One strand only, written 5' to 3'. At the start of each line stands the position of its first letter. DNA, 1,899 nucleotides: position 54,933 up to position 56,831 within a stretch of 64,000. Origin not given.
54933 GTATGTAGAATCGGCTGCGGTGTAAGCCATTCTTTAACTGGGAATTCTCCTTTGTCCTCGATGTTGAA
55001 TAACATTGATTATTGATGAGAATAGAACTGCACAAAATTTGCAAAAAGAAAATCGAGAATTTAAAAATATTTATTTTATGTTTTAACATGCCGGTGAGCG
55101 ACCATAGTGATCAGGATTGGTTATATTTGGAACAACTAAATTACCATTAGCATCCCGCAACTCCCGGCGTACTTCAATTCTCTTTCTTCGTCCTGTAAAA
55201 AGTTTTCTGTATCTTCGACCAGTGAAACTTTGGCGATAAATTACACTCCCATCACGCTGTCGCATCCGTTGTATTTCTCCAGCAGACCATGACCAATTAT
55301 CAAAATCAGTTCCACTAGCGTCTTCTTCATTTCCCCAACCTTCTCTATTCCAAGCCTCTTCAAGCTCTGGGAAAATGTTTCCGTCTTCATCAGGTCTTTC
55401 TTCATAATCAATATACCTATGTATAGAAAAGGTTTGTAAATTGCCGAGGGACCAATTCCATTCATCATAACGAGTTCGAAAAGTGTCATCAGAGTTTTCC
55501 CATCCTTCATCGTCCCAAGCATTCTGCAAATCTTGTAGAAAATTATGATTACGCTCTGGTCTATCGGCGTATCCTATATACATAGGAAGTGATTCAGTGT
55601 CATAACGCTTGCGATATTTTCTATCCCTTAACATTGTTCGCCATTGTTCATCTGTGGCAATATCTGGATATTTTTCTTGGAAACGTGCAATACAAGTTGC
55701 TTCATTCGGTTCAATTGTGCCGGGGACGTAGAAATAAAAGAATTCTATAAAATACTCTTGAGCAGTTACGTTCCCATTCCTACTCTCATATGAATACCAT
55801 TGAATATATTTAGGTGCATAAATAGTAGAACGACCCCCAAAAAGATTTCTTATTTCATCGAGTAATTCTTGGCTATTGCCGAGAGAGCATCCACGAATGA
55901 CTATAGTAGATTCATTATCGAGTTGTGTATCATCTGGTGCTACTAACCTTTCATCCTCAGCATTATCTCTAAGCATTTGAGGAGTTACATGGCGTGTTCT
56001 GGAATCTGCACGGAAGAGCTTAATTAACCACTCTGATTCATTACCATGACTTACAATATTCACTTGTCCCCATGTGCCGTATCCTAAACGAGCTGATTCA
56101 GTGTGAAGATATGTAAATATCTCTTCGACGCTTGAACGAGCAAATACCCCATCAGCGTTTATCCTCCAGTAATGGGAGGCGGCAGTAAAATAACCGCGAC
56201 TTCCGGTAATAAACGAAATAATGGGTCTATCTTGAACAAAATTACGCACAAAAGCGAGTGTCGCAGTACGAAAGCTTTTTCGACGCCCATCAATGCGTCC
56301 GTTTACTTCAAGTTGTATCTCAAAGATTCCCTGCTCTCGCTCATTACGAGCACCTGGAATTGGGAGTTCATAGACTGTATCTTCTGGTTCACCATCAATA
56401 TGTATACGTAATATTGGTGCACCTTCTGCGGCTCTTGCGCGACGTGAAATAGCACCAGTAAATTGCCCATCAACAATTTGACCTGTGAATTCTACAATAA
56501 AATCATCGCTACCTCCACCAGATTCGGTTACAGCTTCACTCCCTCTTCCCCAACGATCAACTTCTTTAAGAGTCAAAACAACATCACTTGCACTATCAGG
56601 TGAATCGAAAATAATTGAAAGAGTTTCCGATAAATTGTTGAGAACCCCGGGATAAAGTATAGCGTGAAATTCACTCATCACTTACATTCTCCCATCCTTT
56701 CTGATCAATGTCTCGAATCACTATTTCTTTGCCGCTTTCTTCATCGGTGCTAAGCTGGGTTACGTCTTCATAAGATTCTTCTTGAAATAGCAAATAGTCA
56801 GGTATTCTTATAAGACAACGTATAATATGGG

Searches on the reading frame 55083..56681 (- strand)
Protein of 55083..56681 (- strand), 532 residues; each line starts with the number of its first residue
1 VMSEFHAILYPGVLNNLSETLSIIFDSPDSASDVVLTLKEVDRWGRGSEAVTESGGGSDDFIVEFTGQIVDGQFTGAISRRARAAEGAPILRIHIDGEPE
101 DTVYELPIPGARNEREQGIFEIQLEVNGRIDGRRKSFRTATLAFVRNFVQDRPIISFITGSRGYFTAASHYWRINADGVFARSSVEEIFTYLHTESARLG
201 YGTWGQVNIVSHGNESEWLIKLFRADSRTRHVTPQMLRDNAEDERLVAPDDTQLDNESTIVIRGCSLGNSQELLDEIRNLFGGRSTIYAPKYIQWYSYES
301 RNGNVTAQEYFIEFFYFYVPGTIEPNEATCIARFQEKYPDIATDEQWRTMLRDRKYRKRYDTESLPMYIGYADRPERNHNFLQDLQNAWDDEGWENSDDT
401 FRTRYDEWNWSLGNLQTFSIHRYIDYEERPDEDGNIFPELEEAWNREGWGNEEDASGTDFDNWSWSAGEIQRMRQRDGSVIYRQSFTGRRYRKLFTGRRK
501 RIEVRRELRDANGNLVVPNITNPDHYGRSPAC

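Call 3: search_protein_families(library=pfam, proteins=[window:55083-56681:-], max_evalue=0.01)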
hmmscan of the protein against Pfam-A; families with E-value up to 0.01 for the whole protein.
window:55083-56681:- (532 aa): 0 families

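Call 7: search_protein_families(library=pfam, proteins=[window:55083-56681:-], max_evalue=10)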
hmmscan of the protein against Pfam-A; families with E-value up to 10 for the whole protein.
window:55083-56681:- (532 aa): 0 families

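Call 21: search_protein_families(library=ncbifam, proteins=[window:55083-56681:-], max_evalue=0.01)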
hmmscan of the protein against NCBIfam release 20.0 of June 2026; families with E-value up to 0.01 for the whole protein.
window:55083-56681:- (532 aa): 0 families

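Call 65: find_homologous_proteins(query=window:55083-56681:-, max_evalue=0.001)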
Query window:55083-56681:- (532 aa): 7 proteins with E <= 0.001 among 8000 candidates.
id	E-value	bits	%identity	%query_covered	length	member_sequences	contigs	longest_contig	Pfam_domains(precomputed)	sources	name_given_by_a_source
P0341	0.0e+0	1235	100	100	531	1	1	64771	-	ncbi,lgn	-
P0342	0.0e+0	1012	83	100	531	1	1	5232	-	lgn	-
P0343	1.1e-250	851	83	78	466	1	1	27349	-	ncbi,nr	ncbi:MAG: hypothetical protein QME52_05040 [Bacteroidota bacterium]|nr:hypothetical protein [Bactero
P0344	9.6e-93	330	36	100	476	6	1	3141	-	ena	-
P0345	2.9e-92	328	37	100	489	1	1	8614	-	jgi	jgi:hypothetical protein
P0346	4.8e-68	248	37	70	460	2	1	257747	-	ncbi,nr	ncbi:MAG: hypothetical protein H3Z54_03545 [archaeon]|nr:hypothetical protein [archaeon]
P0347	1.3e-64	237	30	100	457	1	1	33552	-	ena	-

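Call 66: search_solved_structures(query=window:55083-56681:-, max_evalue=10)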
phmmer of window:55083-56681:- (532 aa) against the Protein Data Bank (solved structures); distinct sequences matched with E-value up to 10: 0.

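Call 67: find_encoding_contigs(protein=P0347, flank=8000, max_places=1)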
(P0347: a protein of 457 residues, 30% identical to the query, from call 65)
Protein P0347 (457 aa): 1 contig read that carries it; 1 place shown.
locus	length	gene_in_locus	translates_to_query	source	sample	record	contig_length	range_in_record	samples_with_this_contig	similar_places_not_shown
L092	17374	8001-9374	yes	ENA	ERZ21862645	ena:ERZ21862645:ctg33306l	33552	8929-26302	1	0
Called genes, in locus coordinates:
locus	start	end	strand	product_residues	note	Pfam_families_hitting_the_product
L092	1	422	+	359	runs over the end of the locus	PF01544:CorA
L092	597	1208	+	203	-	PF13036:LpoB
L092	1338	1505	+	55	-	-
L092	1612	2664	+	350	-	-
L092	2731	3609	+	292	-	PF01925:TauE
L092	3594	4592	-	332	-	PF00515:TPR_1 (faint), PF07719:TPR_2 (faint), PF13174:TPR_6 (faint), PF13176:TPR_7 (faint), PF13371:TPR_9 (weak), PF13414:TPR_11, PF14559:TPR_19 (weak), PF13432:TPR_16, +7 more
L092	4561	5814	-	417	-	PF04892:VanZ-LLP1, PF04430:DUF498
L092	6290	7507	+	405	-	PF05488:PAAR_motif (faint)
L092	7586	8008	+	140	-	-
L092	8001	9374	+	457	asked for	-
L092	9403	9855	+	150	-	PF08786:DcrB (weak)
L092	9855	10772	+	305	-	-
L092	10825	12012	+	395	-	-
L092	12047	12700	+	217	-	-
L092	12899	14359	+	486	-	PF02861:Clp_N, PF05621:TniB (faint), PF13191:AAA_16 (weak), PF23569:NBD_SMAX1, PF00004:AAA, PF17871:AAA_lid_9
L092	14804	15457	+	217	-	PF07724:AAA_2, PF07728:AAA_5, PF10431:ClpB_D2-small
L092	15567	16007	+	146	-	PF05591:T6SS_VipA (weak)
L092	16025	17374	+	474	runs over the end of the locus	PF17541:TssC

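Call 68: find_encoding_contigs(protein=P0346, flank=8000, max_places=1)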
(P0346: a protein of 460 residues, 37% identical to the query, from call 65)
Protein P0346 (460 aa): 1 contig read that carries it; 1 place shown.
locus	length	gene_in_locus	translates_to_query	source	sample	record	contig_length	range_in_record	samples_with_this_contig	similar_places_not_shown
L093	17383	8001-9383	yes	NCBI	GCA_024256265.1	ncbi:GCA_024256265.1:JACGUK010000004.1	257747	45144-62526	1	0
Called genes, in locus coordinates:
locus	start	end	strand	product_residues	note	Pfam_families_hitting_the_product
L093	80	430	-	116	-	-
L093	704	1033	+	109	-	-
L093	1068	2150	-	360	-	PF00899:ThiF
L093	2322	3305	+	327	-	PF13404:HTH_AsnC-type (weak), PF22451:NirdL-like_HTH, PF01037:AsnC_trans_reg (faint), PF17805:AsnC_trans_reg2, PF22451:NirdL-like_HTH (weak), PF17805:AsnC_trans_reg2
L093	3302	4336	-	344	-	PF04055:Radical_SAM, PF13353:Fer4_12 (weak), PF13186:SPASM (weak)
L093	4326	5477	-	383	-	PF04055:Radical_SAM, PF13353:Fer4_12, PF13186:SPASM (weak)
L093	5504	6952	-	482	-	PF00587:tRNA-synt_2b, PF03129:HGTP_anticodon, PF09180:ProRS-C_1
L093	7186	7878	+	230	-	PF01471:PG_binding_1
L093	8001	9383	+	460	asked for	-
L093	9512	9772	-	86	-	-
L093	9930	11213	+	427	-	PF27218:MJ0043_C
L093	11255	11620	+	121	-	-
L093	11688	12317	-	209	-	-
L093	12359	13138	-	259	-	PF01135:PCMT, PF08704:GCD14, PF01596:Methyltransf_3 (weak), PF13847:Methyltransf_31, PF08241:Methyltransf_11 (weak), PF08242:Methyltransf_12 (faint), PF13578:Methyltransf_24 (weak), PF13649:Methyltransf_25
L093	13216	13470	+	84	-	PF01938:TRAM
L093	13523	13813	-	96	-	-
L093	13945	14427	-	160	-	PF00210:Ferritin, PF02915:Rubrerythrin (weak)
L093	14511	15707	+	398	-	PF21572:Nop5_56-rel_N_Arc, PF01798:Nop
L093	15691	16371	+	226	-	PF01269:Fibrillarin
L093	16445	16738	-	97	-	PF08734:GYD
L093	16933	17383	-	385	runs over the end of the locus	PF02005:TRM, PF02475:TRM5-TYW2_MTfase (weak)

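Call 70: search_protein_families(library=pfam, proteins=[L092:6290-7507:+, L092:9855-10772:+, L093:7057-7878:+, L092:7586-8008:+], max_evalue=0.01)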
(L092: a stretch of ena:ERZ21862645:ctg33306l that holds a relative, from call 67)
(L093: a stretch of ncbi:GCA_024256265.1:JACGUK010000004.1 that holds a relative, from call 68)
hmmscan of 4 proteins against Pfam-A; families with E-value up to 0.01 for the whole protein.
L092:6290-7507:+ (405 aa): 4 families
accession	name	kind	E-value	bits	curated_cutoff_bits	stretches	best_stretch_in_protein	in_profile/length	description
PF05488.18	PAAR_motif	-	6e-07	30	27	1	1-47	21-62/70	PAAR motif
PF13620.12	CarboxypepD_reg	-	3.6e-05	24.5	32.3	1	335-390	5-61/82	Carboxypeptidase regulatory-like domain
PF17210.9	SdrD_B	-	0.0041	17.7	29.7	1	337-404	17-86/112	SdrD B-like domain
PF17802.7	SpaA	-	0.0066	17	23.1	0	335-382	6-57/91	Prealbumin-like fold domain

L092:9855-10772:+ (305 aa): 1 family
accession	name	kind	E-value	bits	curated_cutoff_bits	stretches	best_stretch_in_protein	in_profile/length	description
PF15418.12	DUF4625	-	0.0072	17.1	27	0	111-191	10-85/131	Domain of unknown function (DUF4625)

L093:7057-7878:+ (273 aa): 2 families
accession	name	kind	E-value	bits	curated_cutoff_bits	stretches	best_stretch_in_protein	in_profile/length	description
PF01471.23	PG_binding_1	-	2.1e-14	53.9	23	1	52-120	2-57/57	Putative peptidoglycan binding domain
PF09374.15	PG_binding_3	-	1.4e-05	25.6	24.6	0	103-121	14-32/76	Predicted Peptidoglycan domain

L092:7586-8008:+ (140 aa): 0 families

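Call 75: search_protein_families(library=phrogs, proteins=[window:55083-56681:-], max_evalue=0.01)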
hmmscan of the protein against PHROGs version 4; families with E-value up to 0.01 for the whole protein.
window:55083-56681:- (532 aa): 0 families
